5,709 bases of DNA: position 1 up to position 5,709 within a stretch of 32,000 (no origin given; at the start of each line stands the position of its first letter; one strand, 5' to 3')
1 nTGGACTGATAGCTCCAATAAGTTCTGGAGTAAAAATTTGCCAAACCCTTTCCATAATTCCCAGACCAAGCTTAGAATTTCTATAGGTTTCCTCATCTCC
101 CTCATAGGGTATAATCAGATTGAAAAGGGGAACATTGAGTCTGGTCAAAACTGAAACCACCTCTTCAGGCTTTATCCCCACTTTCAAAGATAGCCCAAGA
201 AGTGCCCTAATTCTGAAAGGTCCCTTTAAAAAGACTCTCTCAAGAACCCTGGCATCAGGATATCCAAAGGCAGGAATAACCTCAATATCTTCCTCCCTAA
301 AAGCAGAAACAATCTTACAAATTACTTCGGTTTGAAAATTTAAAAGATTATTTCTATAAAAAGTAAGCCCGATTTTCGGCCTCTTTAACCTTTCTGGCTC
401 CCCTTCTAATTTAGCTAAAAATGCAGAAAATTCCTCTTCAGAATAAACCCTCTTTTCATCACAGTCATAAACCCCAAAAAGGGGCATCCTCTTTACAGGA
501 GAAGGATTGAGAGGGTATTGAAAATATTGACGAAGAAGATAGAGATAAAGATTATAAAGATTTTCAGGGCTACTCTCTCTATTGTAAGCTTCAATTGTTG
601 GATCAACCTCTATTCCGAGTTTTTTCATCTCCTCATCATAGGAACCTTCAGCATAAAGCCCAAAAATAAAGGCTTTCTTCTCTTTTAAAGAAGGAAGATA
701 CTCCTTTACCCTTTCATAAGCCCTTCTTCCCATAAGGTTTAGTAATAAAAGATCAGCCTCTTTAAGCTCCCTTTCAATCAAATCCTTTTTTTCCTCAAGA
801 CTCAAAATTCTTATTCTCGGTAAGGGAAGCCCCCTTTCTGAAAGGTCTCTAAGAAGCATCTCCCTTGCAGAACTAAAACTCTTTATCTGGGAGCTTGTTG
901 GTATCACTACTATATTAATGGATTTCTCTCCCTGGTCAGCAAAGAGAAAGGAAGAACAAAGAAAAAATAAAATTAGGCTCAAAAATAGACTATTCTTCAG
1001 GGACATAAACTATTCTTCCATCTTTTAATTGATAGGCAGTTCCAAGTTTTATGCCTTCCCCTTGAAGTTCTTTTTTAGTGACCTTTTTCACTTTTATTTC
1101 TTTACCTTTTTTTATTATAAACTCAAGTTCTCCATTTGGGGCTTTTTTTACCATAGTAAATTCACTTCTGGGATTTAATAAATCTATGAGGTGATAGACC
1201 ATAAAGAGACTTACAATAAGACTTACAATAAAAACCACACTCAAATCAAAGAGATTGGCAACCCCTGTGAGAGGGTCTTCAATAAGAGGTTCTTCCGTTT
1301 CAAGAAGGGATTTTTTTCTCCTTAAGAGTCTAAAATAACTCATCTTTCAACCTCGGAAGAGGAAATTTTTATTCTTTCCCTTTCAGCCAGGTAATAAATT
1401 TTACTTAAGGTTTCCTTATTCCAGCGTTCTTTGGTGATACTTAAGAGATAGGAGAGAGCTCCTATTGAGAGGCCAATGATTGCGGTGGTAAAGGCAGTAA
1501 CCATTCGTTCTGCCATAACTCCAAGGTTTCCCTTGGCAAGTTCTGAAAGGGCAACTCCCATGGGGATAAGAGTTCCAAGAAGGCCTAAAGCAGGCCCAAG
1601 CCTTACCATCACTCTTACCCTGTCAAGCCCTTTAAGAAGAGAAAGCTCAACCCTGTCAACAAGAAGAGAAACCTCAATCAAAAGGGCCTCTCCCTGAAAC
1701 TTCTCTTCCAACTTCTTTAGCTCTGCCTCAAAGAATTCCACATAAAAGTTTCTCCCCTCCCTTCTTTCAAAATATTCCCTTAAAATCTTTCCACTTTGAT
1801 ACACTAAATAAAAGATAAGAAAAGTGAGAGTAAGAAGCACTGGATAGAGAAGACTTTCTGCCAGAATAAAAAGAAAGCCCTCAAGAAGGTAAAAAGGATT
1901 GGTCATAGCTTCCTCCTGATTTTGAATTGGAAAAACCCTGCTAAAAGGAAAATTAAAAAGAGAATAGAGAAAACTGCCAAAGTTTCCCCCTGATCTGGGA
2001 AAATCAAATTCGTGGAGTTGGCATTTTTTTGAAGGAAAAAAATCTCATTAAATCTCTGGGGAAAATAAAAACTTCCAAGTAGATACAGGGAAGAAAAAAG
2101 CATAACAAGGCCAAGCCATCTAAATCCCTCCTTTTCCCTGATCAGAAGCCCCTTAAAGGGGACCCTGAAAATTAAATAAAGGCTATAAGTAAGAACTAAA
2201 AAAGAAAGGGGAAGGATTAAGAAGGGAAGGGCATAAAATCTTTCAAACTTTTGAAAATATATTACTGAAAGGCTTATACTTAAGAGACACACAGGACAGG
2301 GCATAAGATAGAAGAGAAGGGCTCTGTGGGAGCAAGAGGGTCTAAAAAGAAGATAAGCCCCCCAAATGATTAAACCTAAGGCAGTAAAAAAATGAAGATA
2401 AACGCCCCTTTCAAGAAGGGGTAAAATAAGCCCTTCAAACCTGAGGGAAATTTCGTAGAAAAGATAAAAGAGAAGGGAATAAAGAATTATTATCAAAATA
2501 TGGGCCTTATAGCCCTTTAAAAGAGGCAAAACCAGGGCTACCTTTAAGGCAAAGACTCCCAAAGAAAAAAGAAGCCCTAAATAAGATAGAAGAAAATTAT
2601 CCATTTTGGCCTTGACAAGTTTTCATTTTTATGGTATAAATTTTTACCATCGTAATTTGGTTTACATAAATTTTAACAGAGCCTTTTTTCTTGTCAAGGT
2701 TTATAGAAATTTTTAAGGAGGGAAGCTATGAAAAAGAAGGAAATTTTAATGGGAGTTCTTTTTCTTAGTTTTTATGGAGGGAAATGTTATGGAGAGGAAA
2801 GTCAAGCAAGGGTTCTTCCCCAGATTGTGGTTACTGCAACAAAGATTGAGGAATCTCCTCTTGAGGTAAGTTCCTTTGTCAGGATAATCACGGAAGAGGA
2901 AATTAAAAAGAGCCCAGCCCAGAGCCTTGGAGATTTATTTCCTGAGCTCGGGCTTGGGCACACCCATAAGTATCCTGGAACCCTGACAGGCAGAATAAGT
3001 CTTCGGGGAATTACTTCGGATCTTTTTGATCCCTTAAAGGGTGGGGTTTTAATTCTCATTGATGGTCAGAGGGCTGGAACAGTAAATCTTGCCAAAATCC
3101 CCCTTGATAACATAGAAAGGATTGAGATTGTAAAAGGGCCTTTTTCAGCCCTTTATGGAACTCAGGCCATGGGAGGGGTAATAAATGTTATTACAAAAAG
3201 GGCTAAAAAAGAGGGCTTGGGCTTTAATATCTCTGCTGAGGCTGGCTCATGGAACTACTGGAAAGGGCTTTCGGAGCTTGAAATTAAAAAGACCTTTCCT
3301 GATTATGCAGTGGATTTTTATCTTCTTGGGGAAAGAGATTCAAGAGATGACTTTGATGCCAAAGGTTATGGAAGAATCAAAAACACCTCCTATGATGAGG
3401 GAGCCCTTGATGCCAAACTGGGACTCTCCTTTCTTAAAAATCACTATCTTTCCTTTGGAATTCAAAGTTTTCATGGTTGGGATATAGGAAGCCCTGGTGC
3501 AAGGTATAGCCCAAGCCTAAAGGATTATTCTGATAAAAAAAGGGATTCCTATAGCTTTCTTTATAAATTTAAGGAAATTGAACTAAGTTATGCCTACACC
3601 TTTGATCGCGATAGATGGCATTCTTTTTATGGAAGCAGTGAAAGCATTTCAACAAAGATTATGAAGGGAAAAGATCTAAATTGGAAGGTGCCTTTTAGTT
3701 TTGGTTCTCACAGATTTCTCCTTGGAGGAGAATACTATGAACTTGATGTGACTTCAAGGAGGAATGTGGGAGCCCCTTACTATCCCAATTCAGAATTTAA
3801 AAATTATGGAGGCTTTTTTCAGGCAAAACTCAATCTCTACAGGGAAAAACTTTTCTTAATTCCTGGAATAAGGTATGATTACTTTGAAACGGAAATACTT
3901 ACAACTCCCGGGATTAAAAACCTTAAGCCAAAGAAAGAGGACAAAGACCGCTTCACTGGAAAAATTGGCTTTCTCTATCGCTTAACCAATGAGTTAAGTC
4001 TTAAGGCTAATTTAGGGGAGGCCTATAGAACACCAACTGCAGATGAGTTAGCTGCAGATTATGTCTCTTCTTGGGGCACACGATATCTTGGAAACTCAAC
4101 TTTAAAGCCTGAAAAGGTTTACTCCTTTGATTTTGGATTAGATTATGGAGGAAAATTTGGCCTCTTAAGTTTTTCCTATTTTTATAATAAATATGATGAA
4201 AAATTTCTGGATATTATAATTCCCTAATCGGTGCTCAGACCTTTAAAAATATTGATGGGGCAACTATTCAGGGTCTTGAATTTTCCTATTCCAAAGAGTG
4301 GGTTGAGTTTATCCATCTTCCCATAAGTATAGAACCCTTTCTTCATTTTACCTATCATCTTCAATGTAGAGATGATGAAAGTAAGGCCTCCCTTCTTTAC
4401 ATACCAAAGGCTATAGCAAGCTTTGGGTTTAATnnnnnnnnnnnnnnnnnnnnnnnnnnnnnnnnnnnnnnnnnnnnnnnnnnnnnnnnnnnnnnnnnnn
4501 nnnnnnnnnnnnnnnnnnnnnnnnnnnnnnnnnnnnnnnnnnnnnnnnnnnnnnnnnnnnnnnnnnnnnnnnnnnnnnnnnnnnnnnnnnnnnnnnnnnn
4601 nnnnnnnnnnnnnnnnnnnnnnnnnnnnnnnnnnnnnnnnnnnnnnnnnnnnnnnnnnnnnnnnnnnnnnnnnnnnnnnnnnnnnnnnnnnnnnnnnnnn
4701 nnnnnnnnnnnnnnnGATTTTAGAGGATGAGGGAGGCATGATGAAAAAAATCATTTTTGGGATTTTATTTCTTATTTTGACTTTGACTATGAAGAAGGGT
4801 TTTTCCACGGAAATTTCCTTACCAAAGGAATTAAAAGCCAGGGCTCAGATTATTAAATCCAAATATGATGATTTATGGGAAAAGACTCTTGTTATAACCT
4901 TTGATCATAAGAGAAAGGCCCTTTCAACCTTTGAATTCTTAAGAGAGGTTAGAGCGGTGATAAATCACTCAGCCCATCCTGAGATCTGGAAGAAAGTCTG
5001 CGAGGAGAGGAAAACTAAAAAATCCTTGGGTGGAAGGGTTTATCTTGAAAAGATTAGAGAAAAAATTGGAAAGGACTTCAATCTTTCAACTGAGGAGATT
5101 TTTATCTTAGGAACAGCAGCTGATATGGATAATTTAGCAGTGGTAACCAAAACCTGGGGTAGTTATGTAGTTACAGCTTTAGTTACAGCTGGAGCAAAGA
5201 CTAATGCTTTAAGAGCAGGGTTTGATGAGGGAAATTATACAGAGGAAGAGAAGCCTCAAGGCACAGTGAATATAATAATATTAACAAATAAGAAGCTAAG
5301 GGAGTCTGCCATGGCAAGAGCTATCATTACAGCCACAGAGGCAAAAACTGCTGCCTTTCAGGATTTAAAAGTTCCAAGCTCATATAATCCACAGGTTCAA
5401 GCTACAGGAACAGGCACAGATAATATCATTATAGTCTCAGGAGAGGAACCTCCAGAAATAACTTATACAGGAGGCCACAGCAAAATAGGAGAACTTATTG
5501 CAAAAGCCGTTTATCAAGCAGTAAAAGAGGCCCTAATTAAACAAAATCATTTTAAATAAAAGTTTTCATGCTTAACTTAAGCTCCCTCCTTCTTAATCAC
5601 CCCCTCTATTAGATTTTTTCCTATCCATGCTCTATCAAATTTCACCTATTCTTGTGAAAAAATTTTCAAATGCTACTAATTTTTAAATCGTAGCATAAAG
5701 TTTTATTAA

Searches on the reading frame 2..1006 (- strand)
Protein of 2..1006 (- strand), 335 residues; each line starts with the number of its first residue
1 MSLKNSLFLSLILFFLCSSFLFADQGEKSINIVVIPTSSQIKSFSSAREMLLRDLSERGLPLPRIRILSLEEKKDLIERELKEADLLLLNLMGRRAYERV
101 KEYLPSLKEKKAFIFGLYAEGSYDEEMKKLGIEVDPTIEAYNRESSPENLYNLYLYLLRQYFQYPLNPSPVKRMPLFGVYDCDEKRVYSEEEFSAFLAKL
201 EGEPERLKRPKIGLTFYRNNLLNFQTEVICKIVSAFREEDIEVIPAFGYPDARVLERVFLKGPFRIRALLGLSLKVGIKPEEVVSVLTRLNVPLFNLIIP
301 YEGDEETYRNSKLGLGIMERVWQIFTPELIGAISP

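Call 51: search_solved_structures(query=window:2-1006:-, max_evalue=1)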
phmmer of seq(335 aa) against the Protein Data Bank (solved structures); distinct sequences matched with E-value up to 1: 3.
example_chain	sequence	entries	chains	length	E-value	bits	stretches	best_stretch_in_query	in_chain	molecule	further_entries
3kuz_A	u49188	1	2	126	0.27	13.6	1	142-217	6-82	Plexin-C1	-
8e6y_A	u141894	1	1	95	0.76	12.1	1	29-91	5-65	Sa1_V90T_30C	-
7mn1_A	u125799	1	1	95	0.76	12.1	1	29-91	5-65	Sa1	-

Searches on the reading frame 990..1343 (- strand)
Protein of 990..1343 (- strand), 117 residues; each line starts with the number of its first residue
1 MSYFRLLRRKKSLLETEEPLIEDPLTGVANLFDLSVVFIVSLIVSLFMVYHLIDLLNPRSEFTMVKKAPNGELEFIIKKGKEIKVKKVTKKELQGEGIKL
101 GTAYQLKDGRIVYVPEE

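Call 49: search_protein_families(library=pfam, proteins=[window:990-1343:-], max_evalue=0.01)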
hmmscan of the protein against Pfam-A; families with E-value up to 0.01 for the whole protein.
window:990-1343:- (117 aa): 1 family
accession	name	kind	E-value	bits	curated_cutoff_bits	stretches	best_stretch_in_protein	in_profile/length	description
PF09919.14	DUF2149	-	3.3e-28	98.3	27.1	1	25-116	1-92/92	Uncharacterized conserved protein (DUF2149)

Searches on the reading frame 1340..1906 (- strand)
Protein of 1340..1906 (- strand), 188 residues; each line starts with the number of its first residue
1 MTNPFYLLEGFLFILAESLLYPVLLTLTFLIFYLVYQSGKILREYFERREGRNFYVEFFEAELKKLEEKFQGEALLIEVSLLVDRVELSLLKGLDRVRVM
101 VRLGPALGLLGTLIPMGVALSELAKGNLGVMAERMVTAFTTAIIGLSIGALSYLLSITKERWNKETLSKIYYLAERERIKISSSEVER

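Call 49: search_protein_families(library=pfam, proteins=[window:1340-1906:-], max_evalue=0.01)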
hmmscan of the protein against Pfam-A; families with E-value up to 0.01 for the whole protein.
window:1340-1906:- (188 aa): 1 family
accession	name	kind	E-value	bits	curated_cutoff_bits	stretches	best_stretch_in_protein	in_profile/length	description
PF01618.21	MotA_ExbB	-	5.6e-10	39.5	22.9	1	57-157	8-112/127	MotA/TolQ/ExbB proton channel family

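Call 75: search_protein_families(library=ncbifam, proteins=[window:1340-1906:-], max_evalue=0.00001)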
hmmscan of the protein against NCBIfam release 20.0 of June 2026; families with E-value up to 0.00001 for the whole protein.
window:1340-1906:- (188 aa): 0 families

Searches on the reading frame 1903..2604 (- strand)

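Call 49: search_protein_families(library=pfam, proteins=[window:1903-2604:-], max_evalue=0.01)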
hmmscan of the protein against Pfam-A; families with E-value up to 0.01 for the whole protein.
window:1903-2604:- (233 aa): 1 family
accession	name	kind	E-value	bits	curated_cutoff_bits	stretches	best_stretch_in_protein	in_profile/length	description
PF09930.14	DUF2162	-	6.1e-25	88.4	34.4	1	8-225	3-220/223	Predicted transporter (DUF2162)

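Call 75: search_protein_families(library=ncbifam, proteins=[window:1903-2604:-], max_evalue=0.00001)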
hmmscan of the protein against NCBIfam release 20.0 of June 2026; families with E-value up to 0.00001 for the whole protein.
window:1903-2604:- (233 aa): 0 families

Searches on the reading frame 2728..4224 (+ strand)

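Call 49: search_protein_families(library=pfam, proteins=[window:2728-4224:+], max_evalue=0.01)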
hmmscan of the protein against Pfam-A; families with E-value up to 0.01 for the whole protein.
window:2728-4224:+ (499 aa): 3 families
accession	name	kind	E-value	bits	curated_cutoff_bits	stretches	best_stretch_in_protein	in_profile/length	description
PF00593.30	TonB_dep_Rec_b-barrel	-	1.7e-31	111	27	1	240-490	37-298/436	TonB dependent receptor-like, beta-barrel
PF07715.20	Plug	-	1.2e-19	71.2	23.9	1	46-151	4-107/107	TonB-dependent Receptor Plug Domain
PF14905.12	OMP_b-brl_3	-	0.005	16.4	27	0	373-491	126-242/408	Outer membrane protein beta-barrel family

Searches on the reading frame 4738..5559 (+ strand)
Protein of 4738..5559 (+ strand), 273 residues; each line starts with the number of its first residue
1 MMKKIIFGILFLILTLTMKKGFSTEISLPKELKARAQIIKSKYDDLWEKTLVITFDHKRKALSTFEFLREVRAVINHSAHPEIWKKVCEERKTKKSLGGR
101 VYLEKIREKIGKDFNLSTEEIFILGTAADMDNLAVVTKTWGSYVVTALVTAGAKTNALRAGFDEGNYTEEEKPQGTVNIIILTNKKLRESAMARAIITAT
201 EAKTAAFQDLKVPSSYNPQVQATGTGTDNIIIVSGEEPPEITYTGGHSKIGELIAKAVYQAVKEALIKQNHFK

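Call 6: search_protein_families(library=pfam, proteins=[window:4738-5559:+])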
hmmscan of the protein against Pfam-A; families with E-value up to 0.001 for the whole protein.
window:4738-5559:+ (273 aa): 1 family
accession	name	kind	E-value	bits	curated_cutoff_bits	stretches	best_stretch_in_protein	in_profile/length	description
PF01955.23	CbiZ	-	1.3e-53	182.3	27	1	55-262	2-191/191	Adenosylcobinamide amidohydrolase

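Call 75: search_protein_families(library=ncbifam, proteins=[window:4738-5559:+], max_evalue=0.00001)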
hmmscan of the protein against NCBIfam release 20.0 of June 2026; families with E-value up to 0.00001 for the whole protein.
window:4738-5559:+ (273 aa): 1 family
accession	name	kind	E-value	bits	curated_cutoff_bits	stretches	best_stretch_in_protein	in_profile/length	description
NF038002.1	bifunc_CbiS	equivalog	3.8e-22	79.1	250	1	50-268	2-194/335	bifunctional adenosylcobinamide hydrolase/alpha-ribazole phosphatase CbiS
